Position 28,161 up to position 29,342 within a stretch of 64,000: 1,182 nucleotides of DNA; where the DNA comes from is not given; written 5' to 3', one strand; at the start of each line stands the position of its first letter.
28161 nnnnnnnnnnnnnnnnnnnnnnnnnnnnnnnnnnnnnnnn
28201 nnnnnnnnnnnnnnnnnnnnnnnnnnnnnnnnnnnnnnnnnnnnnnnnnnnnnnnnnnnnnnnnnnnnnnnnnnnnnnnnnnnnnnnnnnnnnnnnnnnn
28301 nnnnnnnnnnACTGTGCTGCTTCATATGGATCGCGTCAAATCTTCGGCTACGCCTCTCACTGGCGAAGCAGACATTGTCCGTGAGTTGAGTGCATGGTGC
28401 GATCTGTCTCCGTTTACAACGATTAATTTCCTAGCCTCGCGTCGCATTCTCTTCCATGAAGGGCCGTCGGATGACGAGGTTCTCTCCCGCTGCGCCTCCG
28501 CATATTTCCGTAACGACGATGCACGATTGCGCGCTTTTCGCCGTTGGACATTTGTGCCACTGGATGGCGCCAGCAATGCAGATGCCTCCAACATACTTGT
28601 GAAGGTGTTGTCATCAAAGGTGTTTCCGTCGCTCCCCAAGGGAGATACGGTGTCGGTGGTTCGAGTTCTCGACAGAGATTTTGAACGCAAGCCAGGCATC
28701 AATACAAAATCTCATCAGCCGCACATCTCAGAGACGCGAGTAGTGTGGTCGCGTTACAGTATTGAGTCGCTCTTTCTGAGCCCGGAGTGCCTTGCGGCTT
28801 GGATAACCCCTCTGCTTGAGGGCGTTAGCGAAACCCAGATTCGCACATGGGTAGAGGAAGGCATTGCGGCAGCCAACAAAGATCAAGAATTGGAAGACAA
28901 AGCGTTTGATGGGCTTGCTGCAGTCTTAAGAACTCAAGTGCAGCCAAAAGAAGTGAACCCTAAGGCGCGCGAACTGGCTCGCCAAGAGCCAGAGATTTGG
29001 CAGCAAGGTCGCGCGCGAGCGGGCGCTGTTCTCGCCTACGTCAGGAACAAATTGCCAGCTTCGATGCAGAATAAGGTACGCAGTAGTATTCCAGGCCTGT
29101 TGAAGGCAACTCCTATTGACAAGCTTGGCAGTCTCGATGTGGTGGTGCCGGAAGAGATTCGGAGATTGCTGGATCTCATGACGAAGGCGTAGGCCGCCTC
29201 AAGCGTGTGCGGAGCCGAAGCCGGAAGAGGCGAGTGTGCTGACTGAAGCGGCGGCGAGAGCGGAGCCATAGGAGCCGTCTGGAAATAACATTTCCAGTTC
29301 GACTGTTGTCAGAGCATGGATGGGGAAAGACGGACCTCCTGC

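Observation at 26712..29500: Low-GC islet: tRNA-3'-like fragment, dead integrase stub and an intact OLD-family ATPase-TOPRIM nuclease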

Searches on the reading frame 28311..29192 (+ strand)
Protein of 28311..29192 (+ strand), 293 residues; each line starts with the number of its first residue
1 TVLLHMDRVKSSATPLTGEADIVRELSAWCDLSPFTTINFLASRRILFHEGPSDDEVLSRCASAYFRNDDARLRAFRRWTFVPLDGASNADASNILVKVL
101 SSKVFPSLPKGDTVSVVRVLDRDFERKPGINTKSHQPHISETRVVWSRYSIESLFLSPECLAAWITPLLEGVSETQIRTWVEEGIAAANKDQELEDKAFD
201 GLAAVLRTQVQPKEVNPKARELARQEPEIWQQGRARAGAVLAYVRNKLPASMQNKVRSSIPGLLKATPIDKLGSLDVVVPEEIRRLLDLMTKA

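Call 7: search_protein_families(library=pfam, proteins=[window:28311-29192:+], max_evalue=10)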
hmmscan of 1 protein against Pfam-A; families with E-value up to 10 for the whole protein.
window:28311-29192:+ (293 aa): 0 families

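Call 8: search_protein_families(library=padloc, proteins=[window:28311-29192:+], max_evalue=1)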
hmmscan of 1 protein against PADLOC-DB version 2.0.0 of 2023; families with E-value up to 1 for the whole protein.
window:28311-29192:+ (293 aa): 0 families

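Call 9: search_protein_families(library=ncbifam, proteins=[window:28311-29192:+], max_evalue=1)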
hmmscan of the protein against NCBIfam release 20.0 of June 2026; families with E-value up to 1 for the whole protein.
window:28311-29192:+ (293 aa): 1 family
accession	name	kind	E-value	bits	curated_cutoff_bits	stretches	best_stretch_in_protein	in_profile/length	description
TIGR04275.1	beta_prop_Msarc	repeat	0.21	11.4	85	1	136-147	13-24/40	beta-propeller repeat protein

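Call 17: search_solved_structures(query=A2, max_evalue=10, show_alignments=5)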
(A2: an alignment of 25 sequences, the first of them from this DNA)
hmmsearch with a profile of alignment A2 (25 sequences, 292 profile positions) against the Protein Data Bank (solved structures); distinct sequences matched with E-value up to 10: 3.
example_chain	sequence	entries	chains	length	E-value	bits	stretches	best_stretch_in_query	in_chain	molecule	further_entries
1rso_A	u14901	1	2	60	0.058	15.9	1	233-269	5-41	Presynaptic protein SAP97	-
3bow_C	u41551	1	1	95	0.21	14.1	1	251-288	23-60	Calpastatin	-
3lra_A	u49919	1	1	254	0.38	13.3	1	231-269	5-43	Disks large homolog 1, MAGUK p55 subfamily member 7, Protein lin-7 homolog C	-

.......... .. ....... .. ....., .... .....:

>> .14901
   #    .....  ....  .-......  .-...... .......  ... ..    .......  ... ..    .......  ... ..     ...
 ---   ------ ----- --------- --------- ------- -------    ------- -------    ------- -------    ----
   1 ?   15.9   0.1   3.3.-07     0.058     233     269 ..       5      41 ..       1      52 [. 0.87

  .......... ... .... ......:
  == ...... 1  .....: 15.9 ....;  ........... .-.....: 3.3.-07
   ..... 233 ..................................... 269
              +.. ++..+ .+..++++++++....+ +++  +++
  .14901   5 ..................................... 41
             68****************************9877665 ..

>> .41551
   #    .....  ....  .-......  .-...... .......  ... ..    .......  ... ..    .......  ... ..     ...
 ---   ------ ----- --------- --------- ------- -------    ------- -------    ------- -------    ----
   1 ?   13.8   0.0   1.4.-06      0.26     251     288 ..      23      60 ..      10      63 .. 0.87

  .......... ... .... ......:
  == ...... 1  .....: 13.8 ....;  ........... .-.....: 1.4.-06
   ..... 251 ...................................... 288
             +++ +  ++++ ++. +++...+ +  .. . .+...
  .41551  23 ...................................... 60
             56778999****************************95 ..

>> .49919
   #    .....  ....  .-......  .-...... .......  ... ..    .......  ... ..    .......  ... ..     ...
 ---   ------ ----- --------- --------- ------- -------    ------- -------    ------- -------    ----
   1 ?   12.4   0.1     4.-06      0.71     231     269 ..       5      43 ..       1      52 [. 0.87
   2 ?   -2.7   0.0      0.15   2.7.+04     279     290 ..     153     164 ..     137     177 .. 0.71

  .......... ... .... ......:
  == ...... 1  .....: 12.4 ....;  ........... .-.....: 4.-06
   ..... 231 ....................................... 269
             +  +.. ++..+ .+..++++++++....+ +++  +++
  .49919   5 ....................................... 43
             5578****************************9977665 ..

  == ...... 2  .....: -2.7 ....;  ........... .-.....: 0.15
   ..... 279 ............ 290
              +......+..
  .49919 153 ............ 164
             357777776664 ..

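Call 18: search_protein_families(library=pfam, alignment_id=A2, max_evalue=10)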
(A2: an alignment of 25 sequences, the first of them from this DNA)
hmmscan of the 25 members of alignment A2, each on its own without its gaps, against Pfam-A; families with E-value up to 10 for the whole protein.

A. member 1, seq(288 aa): 0 families

B. families by the number of members that match (of 25 scanned): 17 families
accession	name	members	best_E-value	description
PF20469.4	OLD-like_TOPRIM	5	0.007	Overcoming lysogenization defect protein-like, TOPRIM domain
PF01385.25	OrfB_IS605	2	0.029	Probable transposase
PF13707.11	RloB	2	0.046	RloB-like protein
PF23296.1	DUF7079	1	0.011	Domain of unknown function (DUF7079)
PF01116.26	F_bP_aldolase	1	0.022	Fructose-bisphosphate aldolase class-II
PF19969.4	VMAP-M8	1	0.027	vWA-MoxR associated protein middle region (VMAP-M) 8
PF11678.14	Tle3_C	1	0.053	Antibacterial effector protein Tle3, C-terminal domain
PF05615.18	THOC7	1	0.078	Tho complex subunit 7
PF20368.3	DUF6663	1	0.098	Family of unknown function (DUF6663)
PF14520.12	HHH_5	1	0.11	Helix-hairpin-helix domain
PF03448.22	MgtE_N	1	0.11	MgtE intracellular N domain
PF07978.19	NIPSNAP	1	0.12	NIPSNAP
PF11536.14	DUF3226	1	0.13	Protein of unknown function (DUF3226)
PF08676.16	MutL_C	1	0.14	MutL C terminal dimerisation domain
PF17937.6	TetR_C_28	1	0.19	Tetracyclin repressor-like, C-terminal domain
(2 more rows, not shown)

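Call 22: predict_structure(alignment_id=A2)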
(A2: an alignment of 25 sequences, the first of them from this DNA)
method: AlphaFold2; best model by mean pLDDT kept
length: 288 residues; sequences in the alignment: 25
mean_pLDDT: 86.3   pTM: 0.83
mean pLDDT of the five models: 86.3, 86.2, 86.1, 84.4, 84.2
residues with pLDDT >= 90: 187; 70-90: 42; 50-70: 49; < 50: 10
segments of 3 or more residues with pLDDT < 50: 1-7, 81-83
pLDDT, mean of each block of 10 residues (from residue 1): 48 57 55 68 86 97 96 85 55 67 78 90 90 87 96 98 97 99 98 96 95 97 96 98 97 97 95 97 91
secondary structure, 60 per line:
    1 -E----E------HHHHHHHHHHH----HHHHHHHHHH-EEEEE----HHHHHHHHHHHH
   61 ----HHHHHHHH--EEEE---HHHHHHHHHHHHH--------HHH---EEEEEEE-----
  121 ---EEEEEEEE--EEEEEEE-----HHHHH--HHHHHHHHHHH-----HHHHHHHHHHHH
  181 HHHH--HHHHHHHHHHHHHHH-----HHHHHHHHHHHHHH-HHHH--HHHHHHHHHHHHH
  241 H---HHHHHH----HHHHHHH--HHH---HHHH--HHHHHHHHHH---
elements in order: H14-24 H29-38 E40-44 H49-60 H65-72 E75-78 H82-94 E109-115 E124-131 E134-140 H146-150 H153-163 H169-184 H187-201 H207-220 H222-225 H228-241 H245-250 H255-261 H270-273 H276-285

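Call 25: fold_search(model_id=the predicted structure, library=pdb)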
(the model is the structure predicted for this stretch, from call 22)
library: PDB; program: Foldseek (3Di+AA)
matches with E <= 10: 173; with E <= 0.001: 2
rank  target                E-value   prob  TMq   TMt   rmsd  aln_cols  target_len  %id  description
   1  8v46_D                5.0e-04  1.00  0.42  0.40   8.6       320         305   14  CryoEM structure of AriA-AriB complex (Form I) (released 2024-06-26)
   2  8ux9_A                9.7e-04  1.00  0.44  0.42   8.5       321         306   15  Asymmetric unit of the PARIS Immune Complex at 3.2 Angstrom Resolution (released 2024-09-18)
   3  6g15_A                1.7e-01  0.14  0.17  0.17  17.2       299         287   12  Crystal structure of pppGpp bound RbgA from S. aureus (released 2018-11-07)
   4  4rgq_B                1.7e-01  0.06  0.13  0.12  19.4       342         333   12  Crystal structure of the Methanocaldococcus jannaschii G1PDH with NADPH and DHAP (released 2015-07-22)
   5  6lla_A                1.8e-01  0.10  0.16  0.14  15.6       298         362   13  Crystal structure of Providencia alcalifaciens 3-dehydroquinate synthase (DHQS) in complex with Mg2+ and NAD (released 2020-07-29)
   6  7uoo_m                1.9e-01  0.15  0.21  0.15  20.0       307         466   10  Nucleoplasmic pre-60S intermediate of the Nog2 containing pre-rotation state (released 2023-03-15)
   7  8rl2_CB               1.9e-01  0.14  0.21  0.15  20.5       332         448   10  Human pre-60S - State 5 (released 2025-01-15)
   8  4qgs                  1.9e-01  0.08  0.15  0.12  19.8       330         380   10  Substrate and cofactor-free form of the Aldehyde Reductase YqhD from E. coli. (released 2015-05-06)
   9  7uui                  2.5e-01  0.12  0.19  0.14  20.4       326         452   10  Nucleoplasmic pre-60S intermediate of the Nog2 containing post-rotation state from a SPB1 D52A strain (released 2023-03-15)
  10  6lla_B                2.8e-01  0.08  0.14  0.12  16.4       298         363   13  Crystal structure of Providencia alcalifaciens 3-dehydroquinate synthase (DHQS) in complex with Mg2+ and NAD (released 2020-07-29)
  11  8ink_w                2.9e-01  0.11  0.21  0.16  20.7       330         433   10  human nuclear pre-60S ribosomal particle - State D (released 2023-08-09)
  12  8ir1_w                2.9e-01  0.11  0.20  0.14  20.4       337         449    8  human nuclear pre-60S ribosomal particle - State A (released 2023-08-09)
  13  8pv6_Cd               3.1e-01  0.15  0.21  0.16  18.9       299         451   11  Chaetomium thermophilum pre-60S State 3 - post-5S rotation with Rix1 complex with Foot - composite structure (released 2023-11-15)
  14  6nk8_A                3.4e-01  0.35  0.29  0.39  10.7       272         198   12  C-terminal region of the Burkholderia pseudomallei OLD protein (released 2019-08-07)
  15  5tpr_A                3.6e-01  0.09  0.18  0.14  18.8       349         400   11  Desmethyl-4-deoxygadusol synthase from Anabaena variabilis (Ava_3858) with NAD+ and Zn2+ bound (released 2017-02-22)
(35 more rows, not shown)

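Call 41: search_protein_representatives(alignment_id=A2)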
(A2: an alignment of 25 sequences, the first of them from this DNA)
Query: 25 sequences, 292 profile positions. Proteins with E-value up to 0.001 (for the whole library): 118; up to 1e-10: 106; up to 1e-30: 77. The best 118 are listed.
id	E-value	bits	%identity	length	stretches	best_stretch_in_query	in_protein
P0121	1.6e-113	395.3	-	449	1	1-291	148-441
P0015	1.1e-110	386.0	-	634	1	1-291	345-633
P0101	1.4e-110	385.7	-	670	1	1-291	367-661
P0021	1.5e-107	375.7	-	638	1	1-291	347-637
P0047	1.6e-105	369.0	-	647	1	1-290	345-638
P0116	1.4e-100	352.8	-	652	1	1-291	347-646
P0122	5.7e-99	347.5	-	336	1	8-291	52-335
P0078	3.8e-98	344.8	-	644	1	1-291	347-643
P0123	7.7e-97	340.5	-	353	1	1-291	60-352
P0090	1.4e-95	336.4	-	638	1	1-291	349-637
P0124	2.7e-95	335.5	-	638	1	1-291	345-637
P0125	5.8e-93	327.8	-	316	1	1-290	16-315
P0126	9.0e-93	327.2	-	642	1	1-291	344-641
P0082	3.8e-91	321.9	-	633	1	1-290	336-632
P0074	2.8e-88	312.5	-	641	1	1-290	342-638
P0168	3.7e-64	233.3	-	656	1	2-290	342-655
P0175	2.0e-51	191.5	-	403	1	18-290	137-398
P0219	2.1e-08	50.3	-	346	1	14-286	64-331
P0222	9.0e-06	41.6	-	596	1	10-254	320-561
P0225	3.3e-04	36.5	-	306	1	36-223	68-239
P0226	7.7e-04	35.3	-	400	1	19-265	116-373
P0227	9.7e-04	34.9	-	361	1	2-173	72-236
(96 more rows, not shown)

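Call 42: search_protein_families(library=pfam, proteins=[P0219, P0222, P0225, P0226, P0227, P0168, P0175], max_evalue=0.01)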
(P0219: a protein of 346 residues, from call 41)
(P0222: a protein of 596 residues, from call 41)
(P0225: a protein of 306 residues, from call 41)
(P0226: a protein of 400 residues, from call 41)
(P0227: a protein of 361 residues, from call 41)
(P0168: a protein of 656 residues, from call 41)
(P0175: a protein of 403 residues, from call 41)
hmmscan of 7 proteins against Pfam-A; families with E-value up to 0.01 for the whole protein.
P0219 (346 aa): 0 families

P0222 (596 aa): 8 families
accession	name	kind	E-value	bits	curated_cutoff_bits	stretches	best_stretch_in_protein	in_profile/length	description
PF13175.12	AAA_15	-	1.5e-24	87.8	32.1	2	6-48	3-46/374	AAA ATPase domain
PF13304.12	AAA_21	-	1.8e-19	71.3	27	2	230-302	230-303/304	AAA domain, putative AbiEii toxin, Type IV TA system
PF02463.25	SMC_N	-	7.1e-11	42.4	40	1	6-53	2-49/220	RecF/RecN/SMC N terminal domain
PF13476.12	AAA_23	-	1.7e-06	29.3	27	1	10-47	3-41/201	AAA domain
PF13514.12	AAA_27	-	1.2e-05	25.4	22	1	5-53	2-54/206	AAA domain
PF11398.14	DUF2813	-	3.6e-05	23.8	21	0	256-310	284-333/372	Protein of unknown function (DUF2813)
PF13555.12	AAA_29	-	0.0051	17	27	1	9-46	4-43/61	P-loop containing region of AAA domain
PF20469.4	OLD-like_TOPRIM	-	0.0095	16.9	23.2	0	349-380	4-34/67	Overcoming lysogenization defect protein-like, TOPRIM domain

P0225 (306 aa): 0 families

P0226 (400 aa): 2 families
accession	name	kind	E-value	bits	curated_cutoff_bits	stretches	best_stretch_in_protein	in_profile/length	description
PF13304.12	AAA_21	-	8.1e-13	49.5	27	1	20-90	233-304/304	AAA domain, putative AbiEii toxin, Type IV TA system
PF13175.12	AAA_15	-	2.3e-09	37.8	32.1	1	45-88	330-373/374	AAA ATPase domain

P0227 (361 aa): 5 families
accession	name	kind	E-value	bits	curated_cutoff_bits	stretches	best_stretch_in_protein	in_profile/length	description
PF13304.12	AAA_21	-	1.4e-10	42.2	27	1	11-59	252-301/304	AAA domain, putative AbiEii toxin, Type IV TA system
PF13175.12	AAA_15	-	6.5e-08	33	32.1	1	17-60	331-374/374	AAA ATPase domain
PF11398.14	DUF2813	-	0.00035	20.5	21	1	14-68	283-333/372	Protein of unknown function (DUF2813)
PF02463.25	SMC_N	-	0.002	18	40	1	7-66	151-206/220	RecF/RecN/SMC N terminal domain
PF20469.4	OLD-like_TOPRIM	-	0.0039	18.1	23.2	1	109-179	4-67/67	Overcoming lysogenization defect protein-like, TOPRIM domain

P0168 (656 aa): 6 families
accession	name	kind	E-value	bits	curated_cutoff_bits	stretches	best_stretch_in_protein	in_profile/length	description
PF13175.12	AAA_15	-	5e-23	82.8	32.1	2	1-71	1-68/374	AAA ATPase domain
PF13304.12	AAA_21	-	6e-21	76.2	27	1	23-328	1-304/304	AAA domain, putative AbiEii toxin, Type IV TA system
PF11398.14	DUF2813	-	7.6e-10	39.1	21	2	2-46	3-47/372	Protein of unknown function (DUF2813)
PF13476.12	AAA_23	-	1.1e-08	36.4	27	1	4-47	1-45/201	AAA domain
PF02463.25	SMC_N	-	3.1e-06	27.2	40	1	1-42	1-45/220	RecF/RecN/SMC N terminal domain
PF00005.33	ABC_tran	-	0.0028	18.7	25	0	16-41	6-31/137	ABC transporter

P0175 (403 aa): 1 family
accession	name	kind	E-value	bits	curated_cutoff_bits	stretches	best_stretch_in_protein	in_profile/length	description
PF01844.29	HNH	-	0.0013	19.2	21.4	1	84-124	1-45/47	HNH endonuclease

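Call 43: search_protein_families(library=padloc, proteins=[P0219, P0222, P0225, P0226, P0227], max_evalue=0.001)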
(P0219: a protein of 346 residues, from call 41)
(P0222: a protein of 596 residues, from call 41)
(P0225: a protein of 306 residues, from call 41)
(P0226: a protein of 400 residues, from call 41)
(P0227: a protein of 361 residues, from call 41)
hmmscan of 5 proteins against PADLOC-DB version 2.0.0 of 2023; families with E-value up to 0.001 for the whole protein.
P0219 (346 aa): 18 families
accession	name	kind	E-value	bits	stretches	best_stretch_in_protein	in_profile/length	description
PDLC02981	AriAB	-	5.8e-10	36.5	1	22-247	357-564/694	-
PDLC00080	GajA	-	7.2e-06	23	1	15-69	310-364/622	AAA ATPase domain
PDLC00271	PtuA1|PtuA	-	9.4e-06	23.4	1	19-56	298-336/421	AAA ATPase domain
PDLC00099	GajA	-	1.1e-05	22.6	1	15-69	317-371/626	AAA ATPase domain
PDLC00278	PtuA1|PtuA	-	2.5e-05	21.8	1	19-55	307-344/436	AAA ATPase domain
PDLC00075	GajA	-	3e-05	20.8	1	24-109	292-377/536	AAA ATPase domain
PDLC00275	PtuA1|PtuA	-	4.6e-05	20.9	1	28-56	237-265/348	AAA ATPase domain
PDLC00277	PtuA1|PtuA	-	0.00025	18.4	1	29-57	315-343/423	AAA ATPase domain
PDLC02913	ATPase_I-A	-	0.00026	18.3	1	20-52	384-417/508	-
PDLC04168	GajA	-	0.00027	17.8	0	15-56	295-336/570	-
PDLC00269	PtuA1|PtuA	-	0.00034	18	1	29-52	327-350/446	AAA ATPase domain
PDLC04389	PDC-M07A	-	0.00041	17.5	1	14-54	343-386/443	-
PDLC02914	ATPase-Toprim_I-B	-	0.00042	17.6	1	15-56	221-262/443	-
PDLC00070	GajA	-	0.0005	16.8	0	19-107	314-406/596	AAA ATPase domain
PDLC00299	PtuA1|PtuA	-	0.00058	16.9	1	20-50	398-429/535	AAA ATPase domain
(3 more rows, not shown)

P0222 (596 aa): 140 families (the best 25 are shown)
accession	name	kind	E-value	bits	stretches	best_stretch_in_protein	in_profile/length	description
PDLC02981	AriAB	-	1.6e-32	111.1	2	260-469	334-537/694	-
PDLC03878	NsnB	-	7.7e-27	92.9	2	227-306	209-285/345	-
PDLC02979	AriA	-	1.9e-26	91.8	2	6-48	3-46/373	-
PDLC02336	AbiLi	-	1.3e-23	82.2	2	174-305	175-296/340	AbiLi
PDLC02358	Old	-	2.5e-21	74.1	2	5-48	3-46/578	Old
PDLC02980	AriA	-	4.5e-21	74.1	2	226-302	226-303/304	-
PDLC00096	GajA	-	5.6e-20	69.6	2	259-373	291-411/630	AAA ATPase domain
PDLC00078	GajA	-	1.3e-19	68.4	2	260-421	324-478/580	AAA ATPase domain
PDLC00271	PtuA1|PtuA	-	2.7e-19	68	2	258-313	280-333/421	AAA ATPase domain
PDLC00278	PtuA1|PtuA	-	9.8e-19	65.9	2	255-313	286-342/436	AAA ATPase domain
PDLC00069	GajA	-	7.3e-18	62.3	2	260-313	338-392/687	AAA ATPase domain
PDLC00091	GajA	-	7.7e-18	62.6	2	259-316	299-356/627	AAA ATPase domain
PDLC00102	GajA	-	1.2e-17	61.6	2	258-374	289-401/532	AAA ATPase domain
PDLC02335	AbiLi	-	2.9e-17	60.7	1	6-309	50-247/326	AbiLi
PDLC00075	GajA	-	3.8e-17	60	1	226-370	239-378/536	AAA ATPase domain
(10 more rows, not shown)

P0225 (306 aa): 6 families
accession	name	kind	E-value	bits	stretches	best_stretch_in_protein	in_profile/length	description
PDLC00075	GajA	-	8.3e-06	22.6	1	9-92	297-379/536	AAA ATPase domain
PDLC00081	GajA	-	3.1e-05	20.9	1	3-86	306-388/574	AAA ATPase domain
PDLC00066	GajA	-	0.00014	18.6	1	10-85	309-387/567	AAA ATPase domain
PDLC00092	GajA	-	0.00031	17.4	1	6-85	338-420/604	AAA ATPase domain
PDLC00096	GajA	-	0.00032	17.6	1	11-110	326-425/630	AAA ATPase domain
PDLC02983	AriB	-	0.00048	18.3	1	71-271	2-192/236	-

P0226 (400 aa): 99 families (the best 25 are shown)
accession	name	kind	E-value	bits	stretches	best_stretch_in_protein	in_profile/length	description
PDLC02981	AriAB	-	2.4e-18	64.2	2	208-318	487-580/694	-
PDLC02980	AriA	-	8.6e-15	53.5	1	15-90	228-304/304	-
PDLC03878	NsnB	-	1.4e-14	52.6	1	18-91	210-283/345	-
PDLC00064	GajA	-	7e-12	43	1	45-158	129-245/464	AAA ATPase domain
PDLC00099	GajA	-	1.8e-11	41.8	1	43-110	298-365/626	AAA ATPase domain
PDLC00096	GajA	-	2.4e-11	41.1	1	43-108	286-357/630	AAA ATPase domain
PDLC02979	AriA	-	1.5e-10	39.5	1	45-88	329-372/373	-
PDLC00075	GajA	-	2.9e-10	37.3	1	32-155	258-376/536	AAA ATPase domain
PDLC00080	GajA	-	1.2e-09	35.5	1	44-110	292-358/622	AAA ATPase domain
PDLC00070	GajA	-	1.8e-09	34.8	1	46-155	293-407/596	AAA ATPase domain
PDLC04135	mad3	-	2.4e-09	35.2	1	39-91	277-329/374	mads_3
PDLC00091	GajA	-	2.7e-09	34.4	1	45-101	298-354/627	AAA ATPase domain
PDLC00289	PtuA1|PtuA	-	4.7e-09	33.8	1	39-99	244-302/404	AAA ATPase domain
PDLC00298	PtuA1|PtuA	-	7.2e-09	33.2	1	45-131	283-367/423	AAA ATPase domain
PDLC00268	PtuA1|PtuA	-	8.4e-09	33.3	1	46-90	270-312/411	AAA ATPase domain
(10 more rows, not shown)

P0227 (361 aa): 83 families (the best 25 are shown)
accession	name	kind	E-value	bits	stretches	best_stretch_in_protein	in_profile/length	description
PDLC02981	AriAB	-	7.1e-23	79.1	1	17-223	333-531/694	-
PDLC00096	GajA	-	3.9e-17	60.2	1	7-132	281-410/630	AAA ATPase domain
PDLC00071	GajA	-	1.9e-14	51.4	1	18-133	277-397/588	AAA ATPase domain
PDLC00070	GajA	-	2.8e-14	50.6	1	15-200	291-465/596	AAA ATPase domain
PDLC00091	GajA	-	3.7e-14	50.5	1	16-130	298-413/627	AAA ATPase domain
PDLC00083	GajA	-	6.2e-14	49.3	1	18-132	297-429/639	AAA ATPase domain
PDLC00099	GajA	-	1.4e-13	48.7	1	13-132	297-416/626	AAA ATPase domain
PDLC00080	GajA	-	3.8e-13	47.1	1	6-133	283-410/622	AAA ATPase domain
PDLC00064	GajA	-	4e-13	47.2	1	18-129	131-243/464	AAA ATPase domain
PDLC02980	AriA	-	9.6e-12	43.5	1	6-60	248-303/304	-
PDLC00092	GajA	-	8.1e-11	39.1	1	14-129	311-426/604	AAA ATPase domain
PDLC00094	GajA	-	3.1e-10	37.2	1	13-180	299-455/569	AAA ATPase domain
PDLC04135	mad3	-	1.2e-09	36.2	1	14-69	283-335/374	mads_3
PDLC00069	GajA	-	3.7e-09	33.6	1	16-77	336-398/687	AAA ATPase domain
PDLC03878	NsnB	-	7.6e-09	33.8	1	14-66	236-287/345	-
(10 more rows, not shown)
